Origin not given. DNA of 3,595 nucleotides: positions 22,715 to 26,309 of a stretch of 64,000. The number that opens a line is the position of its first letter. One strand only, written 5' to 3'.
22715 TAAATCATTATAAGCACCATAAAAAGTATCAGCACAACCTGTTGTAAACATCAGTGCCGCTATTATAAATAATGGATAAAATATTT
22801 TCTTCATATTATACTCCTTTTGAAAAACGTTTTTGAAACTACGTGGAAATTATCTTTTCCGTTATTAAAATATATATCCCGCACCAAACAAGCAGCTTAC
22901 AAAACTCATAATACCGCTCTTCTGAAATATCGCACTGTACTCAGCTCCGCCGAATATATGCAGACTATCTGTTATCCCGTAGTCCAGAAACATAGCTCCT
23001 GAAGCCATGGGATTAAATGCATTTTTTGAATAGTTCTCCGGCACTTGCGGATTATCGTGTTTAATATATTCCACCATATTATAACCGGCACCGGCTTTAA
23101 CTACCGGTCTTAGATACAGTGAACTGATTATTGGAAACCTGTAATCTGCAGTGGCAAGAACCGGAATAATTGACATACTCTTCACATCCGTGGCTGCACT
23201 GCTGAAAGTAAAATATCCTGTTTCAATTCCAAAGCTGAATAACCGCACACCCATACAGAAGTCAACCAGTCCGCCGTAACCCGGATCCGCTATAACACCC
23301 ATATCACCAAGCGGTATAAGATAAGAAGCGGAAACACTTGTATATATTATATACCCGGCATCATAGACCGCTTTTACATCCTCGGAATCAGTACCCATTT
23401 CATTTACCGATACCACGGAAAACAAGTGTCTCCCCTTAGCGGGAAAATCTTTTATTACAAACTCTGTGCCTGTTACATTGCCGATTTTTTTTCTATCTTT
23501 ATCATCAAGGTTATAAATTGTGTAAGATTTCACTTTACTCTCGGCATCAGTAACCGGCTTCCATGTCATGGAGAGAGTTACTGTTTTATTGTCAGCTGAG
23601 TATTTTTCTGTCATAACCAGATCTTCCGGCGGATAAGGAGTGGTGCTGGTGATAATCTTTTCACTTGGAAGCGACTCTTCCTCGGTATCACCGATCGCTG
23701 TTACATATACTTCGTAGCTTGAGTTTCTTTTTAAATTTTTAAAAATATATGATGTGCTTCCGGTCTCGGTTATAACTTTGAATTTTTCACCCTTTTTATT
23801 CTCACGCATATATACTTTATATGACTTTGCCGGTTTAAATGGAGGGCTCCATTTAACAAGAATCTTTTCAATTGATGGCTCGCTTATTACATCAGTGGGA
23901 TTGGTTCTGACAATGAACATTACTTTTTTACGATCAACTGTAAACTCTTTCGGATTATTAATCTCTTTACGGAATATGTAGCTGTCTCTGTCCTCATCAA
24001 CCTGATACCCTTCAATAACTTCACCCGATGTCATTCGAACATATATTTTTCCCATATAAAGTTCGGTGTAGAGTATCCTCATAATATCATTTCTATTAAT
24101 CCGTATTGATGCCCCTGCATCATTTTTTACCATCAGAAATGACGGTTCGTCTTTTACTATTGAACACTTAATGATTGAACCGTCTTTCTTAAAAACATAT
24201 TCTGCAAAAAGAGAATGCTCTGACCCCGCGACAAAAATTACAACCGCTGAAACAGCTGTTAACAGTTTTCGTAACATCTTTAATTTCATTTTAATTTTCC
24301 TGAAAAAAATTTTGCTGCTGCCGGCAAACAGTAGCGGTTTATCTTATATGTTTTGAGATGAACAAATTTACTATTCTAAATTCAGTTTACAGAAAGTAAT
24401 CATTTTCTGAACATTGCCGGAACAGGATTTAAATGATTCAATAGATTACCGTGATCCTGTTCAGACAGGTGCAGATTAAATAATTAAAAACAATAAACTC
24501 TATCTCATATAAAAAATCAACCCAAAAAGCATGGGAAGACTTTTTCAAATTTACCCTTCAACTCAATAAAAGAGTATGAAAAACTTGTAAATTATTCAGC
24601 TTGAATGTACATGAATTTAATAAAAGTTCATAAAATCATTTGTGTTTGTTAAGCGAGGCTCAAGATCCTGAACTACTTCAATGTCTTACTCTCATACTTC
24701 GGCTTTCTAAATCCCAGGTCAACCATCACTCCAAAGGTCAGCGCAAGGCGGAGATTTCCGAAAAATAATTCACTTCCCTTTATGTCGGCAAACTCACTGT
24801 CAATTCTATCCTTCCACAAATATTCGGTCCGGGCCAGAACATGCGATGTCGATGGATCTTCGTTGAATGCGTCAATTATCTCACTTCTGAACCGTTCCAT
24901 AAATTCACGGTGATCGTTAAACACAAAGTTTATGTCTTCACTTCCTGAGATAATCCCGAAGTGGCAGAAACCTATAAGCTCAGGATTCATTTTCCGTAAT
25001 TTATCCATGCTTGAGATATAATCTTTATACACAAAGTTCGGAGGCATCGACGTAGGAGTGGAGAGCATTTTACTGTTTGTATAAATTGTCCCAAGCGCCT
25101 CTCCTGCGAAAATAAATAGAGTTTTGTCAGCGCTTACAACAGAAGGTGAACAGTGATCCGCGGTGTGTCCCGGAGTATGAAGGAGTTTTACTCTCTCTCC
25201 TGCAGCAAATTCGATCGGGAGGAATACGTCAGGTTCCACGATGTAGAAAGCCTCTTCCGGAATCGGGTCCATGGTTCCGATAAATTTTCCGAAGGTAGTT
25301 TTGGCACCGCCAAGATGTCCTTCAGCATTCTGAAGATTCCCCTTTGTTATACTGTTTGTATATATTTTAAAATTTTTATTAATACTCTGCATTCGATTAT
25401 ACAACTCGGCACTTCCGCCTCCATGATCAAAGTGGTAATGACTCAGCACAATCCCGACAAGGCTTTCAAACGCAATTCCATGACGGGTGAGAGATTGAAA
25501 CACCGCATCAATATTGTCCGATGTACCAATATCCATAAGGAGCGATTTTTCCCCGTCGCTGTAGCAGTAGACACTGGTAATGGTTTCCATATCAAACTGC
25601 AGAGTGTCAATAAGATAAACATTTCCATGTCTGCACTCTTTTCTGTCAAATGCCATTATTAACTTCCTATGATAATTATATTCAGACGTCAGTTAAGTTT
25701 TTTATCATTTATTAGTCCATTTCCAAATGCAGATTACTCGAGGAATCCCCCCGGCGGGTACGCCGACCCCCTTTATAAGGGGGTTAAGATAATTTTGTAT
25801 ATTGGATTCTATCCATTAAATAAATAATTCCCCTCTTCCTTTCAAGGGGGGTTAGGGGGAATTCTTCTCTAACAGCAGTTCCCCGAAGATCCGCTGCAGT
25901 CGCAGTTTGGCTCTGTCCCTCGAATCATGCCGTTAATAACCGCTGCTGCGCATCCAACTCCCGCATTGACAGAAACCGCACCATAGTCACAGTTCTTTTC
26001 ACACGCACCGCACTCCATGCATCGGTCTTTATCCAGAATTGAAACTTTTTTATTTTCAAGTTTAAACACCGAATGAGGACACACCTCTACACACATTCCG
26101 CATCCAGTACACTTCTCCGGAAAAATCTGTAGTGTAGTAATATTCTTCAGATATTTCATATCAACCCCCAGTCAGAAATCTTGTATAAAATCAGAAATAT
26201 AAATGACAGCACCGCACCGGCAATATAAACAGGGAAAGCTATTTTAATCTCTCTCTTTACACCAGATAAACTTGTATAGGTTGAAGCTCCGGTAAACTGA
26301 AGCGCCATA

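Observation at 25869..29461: Complete hgcAB mercury-methylation pair with an ArsR-family regulator, next to a RAYT gene and metF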

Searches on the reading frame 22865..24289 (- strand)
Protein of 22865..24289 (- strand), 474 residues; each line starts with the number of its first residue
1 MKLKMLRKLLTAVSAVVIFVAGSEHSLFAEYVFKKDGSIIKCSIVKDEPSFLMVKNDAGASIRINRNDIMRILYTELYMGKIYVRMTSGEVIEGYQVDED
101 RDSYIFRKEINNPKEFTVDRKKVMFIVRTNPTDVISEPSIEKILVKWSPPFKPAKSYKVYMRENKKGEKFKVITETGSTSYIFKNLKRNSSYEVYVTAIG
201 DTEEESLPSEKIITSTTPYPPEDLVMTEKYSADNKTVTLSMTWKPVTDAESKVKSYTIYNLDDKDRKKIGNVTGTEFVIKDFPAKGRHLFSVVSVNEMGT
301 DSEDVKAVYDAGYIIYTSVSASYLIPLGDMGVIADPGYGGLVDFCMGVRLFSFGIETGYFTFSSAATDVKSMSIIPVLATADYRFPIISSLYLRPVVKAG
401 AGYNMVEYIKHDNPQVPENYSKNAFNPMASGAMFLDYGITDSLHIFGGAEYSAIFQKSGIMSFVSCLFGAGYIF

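Call 3: search_protein_families(library=ncbifam, proteins=[window:22865-24289:-], max_evalue=0.001)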
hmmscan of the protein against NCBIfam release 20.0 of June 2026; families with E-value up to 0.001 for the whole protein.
window:22865-24289:- (474 aa): 1 family
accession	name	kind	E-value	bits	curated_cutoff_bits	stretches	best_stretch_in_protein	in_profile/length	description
NF047433.1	Lepto_7_Nterm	domain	0.00025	20.7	43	0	17-76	5-62/63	LA_0442/LA_0875 N-terminal domain-containing protein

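Call 4: search_protein_families(library=pfam, proteins=[window:22865-24289:-], max_evalue=0.001)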
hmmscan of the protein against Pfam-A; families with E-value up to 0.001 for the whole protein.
window:22865-24289:- (474 aa): 2 families
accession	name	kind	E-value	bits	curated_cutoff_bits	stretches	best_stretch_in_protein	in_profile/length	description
PF00041.27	fn3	-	2.5e-13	50.5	25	1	137-210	10-82/84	Fibronectin type III domain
PF21910.2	GH85_C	-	7.8e-06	26.7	27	0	144-206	20-84/95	GH85 endohexosaminidases, C-terminal domain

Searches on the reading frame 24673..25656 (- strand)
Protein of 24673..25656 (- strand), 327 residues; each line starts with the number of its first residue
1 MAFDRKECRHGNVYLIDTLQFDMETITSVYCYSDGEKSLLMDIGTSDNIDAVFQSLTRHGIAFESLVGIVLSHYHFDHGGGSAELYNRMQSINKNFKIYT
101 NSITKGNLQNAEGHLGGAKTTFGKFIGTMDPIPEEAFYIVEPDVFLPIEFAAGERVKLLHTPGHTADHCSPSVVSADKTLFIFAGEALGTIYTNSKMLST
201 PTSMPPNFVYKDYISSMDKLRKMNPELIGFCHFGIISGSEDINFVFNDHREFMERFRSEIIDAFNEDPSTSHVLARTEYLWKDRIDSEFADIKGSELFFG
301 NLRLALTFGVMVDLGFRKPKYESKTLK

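Call 3: search_protein_families(library=ncbifam, proteins=[window:24673-25656:-], max_evalue=0.001)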
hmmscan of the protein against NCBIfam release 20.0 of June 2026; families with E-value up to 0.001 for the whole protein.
window:24673-25656:- (327 aa): 17 families
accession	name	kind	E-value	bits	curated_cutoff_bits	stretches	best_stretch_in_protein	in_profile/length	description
NF045699.1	AHLLactAiiA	equivalog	3.1e-08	33.1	375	1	33-88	66-118/251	quorum-quenching N-acyl homoserine lactonase AiiA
NF033105.1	bla_subclass_B3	equivalog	4e-08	32.9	240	1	33-87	29-83/257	subclass B3 metallo-beta-lactamase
NF047925.1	pyridox_lacton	equivalog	6.5e-08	32.7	325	1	36-223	59-240/268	4-pyridoxolactonase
NF012229.1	bla_class_B_core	domain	1.1e-06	28.9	100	1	31-170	19-135/139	metallo-beta-lactamase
NF053820.1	MBLfold_Strvi7410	exception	3.4e-06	26.7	525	0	27-85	24-84/343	Strvi_7410 family MBL fold metallo-hydrolase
NF040469.1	blaEFM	exception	4.1e-06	26.1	610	1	11-194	60-219/302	EFM family subclass B3 metallo-beta-lactamase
TIGR03413.1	GSH_gloB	equivalog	5.9e-06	25.8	200.8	0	36-90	19-68/248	hydroxyacylglutathione hydrolase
NF033185.1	B3_Acin_new2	exception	1.5e-05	24.3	625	1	29-87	53-111/285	putative subclass B3 metallo-beta-lactamase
NF033184.1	B3_Acin_new1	exception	2.1e-05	23.8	580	0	28-85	50-107/283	putative subclass B3 metallo-beta-lactamase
NF047919.1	lactonase_YtnP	equivalog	4.1e-05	22.9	425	1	51-112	85-147/274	YtnP family quorum-quenching lactonase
NF033106.1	blaL1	exception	5.8e-05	22.2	560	1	18-89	51-121/290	L1 family subclass B3 metallo-beta-lactamase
NF045700.1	AHLLactAttM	equivalog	6.2e-05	22.6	390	0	50-88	78-116/257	AttM family quorum-quenching N-acyl homoserine lactonase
NF012101.1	blaGOB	exception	0.00033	20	560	1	11-173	42-184/290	GOB family subclass B3 metallo-beta-lactamase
NF033574.1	VarG_fam_MBL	equivalog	0.00033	19.9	750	1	37-97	102-157/374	VarG family subclass B1-like metallo-beta-lactamase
NF047979.1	lactonase_AidB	equivalog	0.00035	19.9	360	0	28-81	52-109/271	AidB family quorum-quenching N-acyl homoserine lactonase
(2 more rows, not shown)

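Call 4: search_protein_families(library=pfam, proteins=[window:24673-25656:-], max_evalue=0.001)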
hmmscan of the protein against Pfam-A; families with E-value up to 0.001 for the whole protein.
window:24673-25656:- (327 aa): 1 family
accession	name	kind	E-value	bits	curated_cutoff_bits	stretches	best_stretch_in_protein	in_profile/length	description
PF00753.33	Lactamase_B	-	4.3e-12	46.8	22.7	1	26-232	5-196/196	Metallo-beta-lactamase superfamily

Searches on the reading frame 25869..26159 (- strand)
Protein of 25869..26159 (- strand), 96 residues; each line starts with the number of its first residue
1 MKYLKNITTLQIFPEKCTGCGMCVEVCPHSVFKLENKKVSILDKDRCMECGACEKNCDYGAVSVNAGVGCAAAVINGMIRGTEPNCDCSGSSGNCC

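Call 3: search_protein_families(library=ncbifam, proteins=[window:25869-26159:-], max_evalue=0.001)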
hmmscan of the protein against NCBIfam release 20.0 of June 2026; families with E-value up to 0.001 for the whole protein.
window:25869-26159:- (96 aa): 70 families (the best 25 are shown)
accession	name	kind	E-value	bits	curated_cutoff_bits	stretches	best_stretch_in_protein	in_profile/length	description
NF040864.1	HgcB_ferredoxin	equivalog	8e-37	125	99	1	2-96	1-93/93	mercury methylation ferredoxin HgcB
NF043039.1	HgcAB_like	equivalog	1e-14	55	285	1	6-62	291-349/350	HgcAB-like fusion protein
NF038196.1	ferrodoxin_EFR1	subfamily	4.1e-10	40.1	75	1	14-65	183-232/242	EFR1 family ferrodoxin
NF040770.1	hetero_SS_HdrA2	exception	1.8e-09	36.3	1100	1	10-65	572-626/777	CoB-CoM heterodisulfide reductase HdrA2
NF043069.1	T4HPD_activ_SAM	equivalog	3.2e-09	36.6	425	1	9-62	45-97/299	trans-4-hydroxy-L-proline dehydratase activase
TIGR02700.1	flavo_MJ0208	hypoth_equivalog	5.6e-09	35.6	251.35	1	7-63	140-195/234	dihydromethanopterin reductase (acceptor)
NF045874.1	Vhu_polyferre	exception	8.4e-09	34.6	600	1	4-91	185-272/381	F420-non-reducing hydrogenase associated-polyferredoxin VhuB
TIGR04105.1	FeFe_hydrog_B1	subfamily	1.6e-08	33.7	450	1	16-74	112-170/462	monomeric [FeFe] hydrogenase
NF045490.1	FdxA_Protbact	equivalog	3.4e-08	33.7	135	1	15-66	7-59/104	ferredoxin FdxA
TIGR02179.1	PorD_KorD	subfamily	4.3e-08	33.2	60.05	1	15-64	25-74/78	2-oxoacid:acceptor oxidoreductase, delta subunit, pyruvate/2-ketoisovalerate family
TIGR04041.1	activase_YjjW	hypoth_equivalog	4.8e-08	32.7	250.2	1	15-61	41-86/276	YjjW family glycine radical enzyme activase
TIGR02494.1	PFLE_PFLC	subfamily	5.1e-08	32.5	174.35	1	9-76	42-111/293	glycyl-radical enzyme activating protein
NF058577.1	FdxA_fam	equivalog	5.3e-08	32.9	65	1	15-61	7-52/52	4Fe-4S ferredoxin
NF001988.0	PRK00783.1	equivalog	6.6e-08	32.5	153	1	4-65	160-221/266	DNA-directed RNA polymerase subunit D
NF006221.0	PRK08348.1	subfamily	8.3e-08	32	124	1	15-65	44-95/136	NADH-plastoquinone oxidoreductase subunit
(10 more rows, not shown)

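Call 4: search_protein_families(library=pfam, proteins=[window:25869-26159:-], max_evalue=0.001)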
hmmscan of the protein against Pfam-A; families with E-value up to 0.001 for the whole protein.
window:25869-26159:- (96 aa): 14 families
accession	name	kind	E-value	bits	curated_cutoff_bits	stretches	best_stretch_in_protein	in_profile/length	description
PF00037.32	Fer4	-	3e-15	55.7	21.1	2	11-30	2-21/24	4Fe-4S binding domain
PF12838.12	Fer4_7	-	1.4e-13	51.5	27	2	16-61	1-52/52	4Fe-4S dicluster domain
PF12797.12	Fer4_2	-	3.5e-11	42.7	24.5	2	13-28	6-21/22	4Fe-4S binding domain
PF12837.12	Fer4_6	-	3.5e-10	39.8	25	1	11-32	3-24/24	4Fe-4S binding domain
PF13187.11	Fer4_9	-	1.3e-09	38.3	27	1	16-61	1-51/52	4Fe-4S dicluster domain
PF13237.11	Fer4_10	-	3.3e-09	37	25.5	1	12-57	4-52/53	4Fe-4S dicluster domain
PF12800.12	Fer4_4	-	4.7e-08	33.1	24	1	14-28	1-15/17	4Fe-4S binding domain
PF14697.11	Fer4_21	-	2.1e-07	31.4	35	1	8-29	32-53/59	4Fe-4S dicluster domain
PF25160.1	LdpA_Fe-S-bd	-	4.2e-07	30.1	27.6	1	6-32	17-43/49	LdpA Fe-S cluster-binding domain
PF13183.11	Fer4_8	-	4.9e-06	27.4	27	1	15-30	52-67/68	4Fe-4S dicluster domain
PF13484.11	Fer4_16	-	3e-05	25.2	30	1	16-38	1-23/66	4Fe-4S double cluster binding domain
PF12798.12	Fer4_3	-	9.9e-05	23.3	27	0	17-29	1-13/15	4Fe-4S binding domain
PF13534.11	Fer4_17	-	0.00037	21.4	22.2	0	15-30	44-59/61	4Fe-4S dicluster domain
PF13370.11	Fer4_13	-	0.00057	21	24.5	0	15-37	4-25/58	4Fe-4S single cluster domain of Ferredoxin I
